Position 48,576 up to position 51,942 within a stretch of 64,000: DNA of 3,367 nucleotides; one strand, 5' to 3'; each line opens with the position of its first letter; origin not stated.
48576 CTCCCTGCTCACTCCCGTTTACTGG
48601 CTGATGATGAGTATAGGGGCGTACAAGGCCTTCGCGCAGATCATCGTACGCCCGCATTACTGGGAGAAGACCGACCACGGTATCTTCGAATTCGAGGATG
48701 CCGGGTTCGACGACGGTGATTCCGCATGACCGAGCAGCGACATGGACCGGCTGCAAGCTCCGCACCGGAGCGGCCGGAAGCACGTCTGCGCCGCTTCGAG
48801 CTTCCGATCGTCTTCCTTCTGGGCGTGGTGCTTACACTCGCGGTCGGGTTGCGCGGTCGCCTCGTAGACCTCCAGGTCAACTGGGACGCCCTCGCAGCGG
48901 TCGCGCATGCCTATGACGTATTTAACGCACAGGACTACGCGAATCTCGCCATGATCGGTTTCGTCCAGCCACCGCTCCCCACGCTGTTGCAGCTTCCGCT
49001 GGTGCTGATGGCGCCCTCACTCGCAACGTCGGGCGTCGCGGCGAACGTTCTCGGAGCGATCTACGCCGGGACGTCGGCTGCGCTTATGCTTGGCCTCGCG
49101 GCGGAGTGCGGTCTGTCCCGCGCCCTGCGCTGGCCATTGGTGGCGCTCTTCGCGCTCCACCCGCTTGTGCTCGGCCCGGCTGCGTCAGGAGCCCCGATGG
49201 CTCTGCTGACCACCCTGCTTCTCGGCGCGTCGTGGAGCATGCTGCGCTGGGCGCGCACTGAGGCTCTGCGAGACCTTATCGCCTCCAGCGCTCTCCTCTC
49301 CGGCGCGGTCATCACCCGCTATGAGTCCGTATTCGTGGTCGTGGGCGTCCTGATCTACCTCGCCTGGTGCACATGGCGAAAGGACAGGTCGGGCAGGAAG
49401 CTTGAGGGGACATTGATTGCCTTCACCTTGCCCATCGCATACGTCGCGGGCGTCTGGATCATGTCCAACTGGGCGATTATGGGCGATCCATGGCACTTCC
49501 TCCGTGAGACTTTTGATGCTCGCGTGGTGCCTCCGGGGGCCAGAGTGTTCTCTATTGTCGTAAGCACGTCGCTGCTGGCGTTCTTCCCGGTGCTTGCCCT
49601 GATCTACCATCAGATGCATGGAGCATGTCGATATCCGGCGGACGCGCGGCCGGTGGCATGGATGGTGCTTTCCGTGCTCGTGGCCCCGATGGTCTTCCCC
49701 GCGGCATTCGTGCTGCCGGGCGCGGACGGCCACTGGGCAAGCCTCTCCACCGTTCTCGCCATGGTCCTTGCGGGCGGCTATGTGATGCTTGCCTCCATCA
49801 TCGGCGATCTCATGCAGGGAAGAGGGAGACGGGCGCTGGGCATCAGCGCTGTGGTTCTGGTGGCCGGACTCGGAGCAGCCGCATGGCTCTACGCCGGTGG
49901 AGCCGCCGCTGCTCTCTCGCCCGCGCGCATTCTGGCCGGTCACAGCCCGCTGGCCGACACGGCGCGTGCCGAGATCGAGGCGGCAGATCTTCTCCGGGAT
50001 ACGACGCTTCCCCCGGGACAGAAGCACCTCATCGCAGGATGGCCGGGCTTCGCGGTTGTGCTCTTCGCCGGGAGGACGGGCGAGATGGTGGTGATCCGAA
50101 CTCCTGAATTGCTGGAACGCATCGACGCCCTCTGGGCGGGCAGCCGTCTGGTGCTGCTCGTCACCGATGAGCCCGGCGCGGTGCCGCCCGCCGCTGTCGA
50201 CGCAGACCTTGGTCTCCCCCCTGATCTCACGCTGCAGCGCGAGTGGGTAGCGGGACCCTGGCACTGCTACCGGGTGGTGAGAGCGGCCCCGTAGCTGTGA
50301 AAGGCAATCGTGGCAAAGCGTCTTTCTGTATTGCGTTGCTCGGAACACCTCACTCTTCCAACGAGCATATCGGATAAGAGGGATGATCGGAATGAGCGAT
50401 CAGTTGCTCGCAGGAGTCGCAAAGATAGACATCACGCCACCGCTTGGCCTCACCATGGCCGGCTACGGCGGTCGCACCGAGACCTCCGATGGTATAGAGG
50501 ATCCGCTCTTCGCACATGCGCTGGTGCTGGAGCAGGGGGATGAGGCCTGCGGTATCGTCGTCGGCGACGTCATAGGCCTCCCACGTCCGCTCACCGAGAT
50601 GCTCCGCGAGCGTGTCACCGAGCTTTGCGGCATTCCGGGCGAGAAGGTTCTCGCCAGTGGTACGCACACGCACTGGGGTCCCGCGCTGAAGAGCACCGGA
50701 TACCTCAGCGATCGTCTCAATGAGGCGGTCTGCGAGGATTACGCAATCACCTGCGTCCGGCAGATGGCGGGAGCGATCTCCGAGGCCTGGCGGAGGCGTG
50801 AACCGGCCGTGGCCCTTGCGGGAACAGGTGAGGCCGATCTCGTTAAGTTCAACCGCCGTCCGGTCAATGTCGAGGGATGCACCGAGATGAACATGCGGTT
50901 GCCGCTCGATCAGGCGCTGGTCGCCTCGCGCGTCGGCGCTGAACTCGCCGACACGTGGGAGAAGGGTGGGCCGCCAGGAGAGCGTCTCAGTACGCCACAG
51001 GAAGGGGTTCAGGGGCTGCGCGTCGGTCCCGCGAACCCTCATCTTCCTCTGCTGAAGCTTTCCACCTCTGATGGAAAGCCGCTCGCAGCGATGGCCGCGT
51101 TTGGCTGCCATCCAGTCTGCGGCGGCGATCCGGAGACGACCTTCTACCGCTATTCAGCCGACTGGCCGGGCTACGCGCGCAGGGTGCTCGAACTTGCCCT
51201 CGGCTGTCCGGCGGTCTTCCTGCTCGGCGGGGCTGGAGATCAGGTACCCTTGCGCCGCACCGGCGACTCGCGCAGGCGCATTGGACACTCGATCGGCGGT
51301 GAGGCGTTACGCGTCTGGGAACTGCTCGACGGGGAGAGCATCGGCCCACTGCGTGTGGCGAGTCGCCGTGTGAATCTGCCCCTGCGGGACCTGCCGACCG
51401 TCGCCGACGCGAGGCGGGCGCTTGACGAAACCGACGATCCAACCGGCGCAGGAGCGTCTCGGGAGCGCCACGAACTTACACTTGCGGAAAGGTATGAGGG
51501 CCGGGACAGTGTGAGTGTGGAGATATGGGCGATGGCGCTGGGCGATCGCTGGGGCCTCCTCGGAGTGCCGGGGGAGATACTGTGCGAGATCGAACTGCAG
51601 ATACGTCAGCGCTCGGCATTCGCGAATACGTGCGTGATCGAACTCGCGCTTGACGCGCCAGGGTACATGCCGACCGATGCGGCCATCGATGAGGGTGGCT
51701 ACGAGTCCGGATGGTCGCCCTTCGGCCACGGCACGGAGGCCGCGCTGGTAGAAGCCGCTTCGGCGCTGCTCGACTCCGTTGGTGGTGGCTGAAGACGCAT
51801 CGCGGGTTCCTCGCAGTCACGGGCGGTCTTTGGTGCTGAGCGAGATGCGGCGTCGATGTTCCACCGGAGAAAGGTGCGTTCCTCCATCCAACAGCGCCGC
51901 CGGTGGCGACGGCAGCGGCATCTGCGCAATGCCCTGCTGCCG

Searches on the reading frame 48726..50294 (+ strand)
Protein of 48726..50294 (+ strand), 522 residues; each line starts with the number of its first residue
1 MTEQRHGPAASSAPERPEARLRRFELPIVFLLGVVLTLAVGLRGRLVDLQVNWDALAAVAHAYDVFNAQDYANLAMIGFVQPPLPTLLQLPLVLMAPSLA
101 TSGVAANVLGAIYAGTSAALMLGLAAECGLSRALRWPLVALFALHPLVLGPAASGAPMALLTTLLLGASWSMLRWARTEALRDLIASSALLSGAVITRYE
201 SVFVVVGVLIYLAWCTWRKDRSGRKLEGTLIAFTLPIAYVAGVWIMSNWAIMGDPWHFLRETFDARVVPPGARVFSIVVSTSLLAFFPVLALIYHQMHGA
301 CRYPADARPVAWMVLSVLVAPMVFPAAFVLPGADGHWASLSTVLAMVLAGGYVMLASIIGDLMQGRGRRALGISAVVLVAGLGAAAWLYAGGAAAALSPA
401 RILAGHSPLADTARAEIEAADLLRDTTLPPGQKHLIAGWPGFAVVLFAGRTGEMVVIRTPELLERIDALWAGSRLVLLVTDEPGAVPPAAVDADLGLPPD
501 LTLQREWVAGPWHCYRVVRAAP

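Call 16: search_protein_families(library=pfam, proteins=[window:48726-50294:+], max_evalue=0.0001)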
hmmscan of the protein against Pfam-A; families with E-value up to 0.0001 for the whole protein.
window:48726-50294:+ (522 aa): 0 families

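Call 72: search_protein_families(library=pfam, proteins=[window:48726-50294:+], max_evalue=0.01)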
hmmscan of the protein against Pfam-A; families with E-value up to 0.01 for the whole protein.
window:48726-50294:+ (522 aa): 1 family
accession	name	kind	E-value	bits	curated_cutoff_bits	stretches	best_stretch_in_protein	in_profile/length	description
PF13231.12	PMT_2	-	0.00062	20.4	26.1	1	139-222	56-138/160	Dolichyl-phosphate-mannose-protein mannosyltransferase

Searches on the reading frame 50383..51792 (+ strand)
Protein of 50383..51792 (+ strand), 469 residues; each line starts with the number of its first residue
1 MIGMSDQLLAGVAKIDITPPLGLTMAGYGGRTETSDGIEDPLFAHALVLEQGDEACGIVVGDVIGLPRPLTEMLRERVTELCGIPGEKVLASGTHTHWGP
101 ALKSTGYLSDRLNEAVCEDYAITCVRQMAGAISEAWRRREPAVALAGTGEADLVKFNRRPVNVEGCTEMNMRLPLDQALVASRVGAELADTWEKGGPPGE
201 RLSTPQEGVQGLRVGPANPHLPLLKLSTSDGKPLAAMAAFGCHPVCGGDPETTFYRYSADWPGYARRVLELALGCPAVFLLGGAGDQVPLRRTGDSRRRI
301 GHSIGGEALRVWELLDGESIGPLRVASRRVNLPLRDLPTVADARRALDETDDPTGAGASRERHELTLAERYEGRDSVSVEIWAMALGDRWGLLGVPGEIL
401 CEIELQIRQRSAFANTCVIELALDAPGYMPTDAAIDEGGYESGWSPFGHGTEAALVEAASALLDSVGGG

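Call 16: search_protein_families(library=pfam, proteins=[window:50383-51792:+], max_evalue=0.0001)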
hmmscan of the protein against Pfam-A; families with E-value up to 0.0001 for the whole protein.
window:50383-51792:+ (469 aa): 1 family
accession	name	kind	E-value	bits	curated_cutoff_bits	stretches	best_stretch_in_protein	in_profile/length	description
PF04734.18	Ceramidase_alk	-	6.3e-08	32.1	32.1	1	9-160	2-158/509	Neutral/alkaline non-lysosomal ceramidase, N-terminal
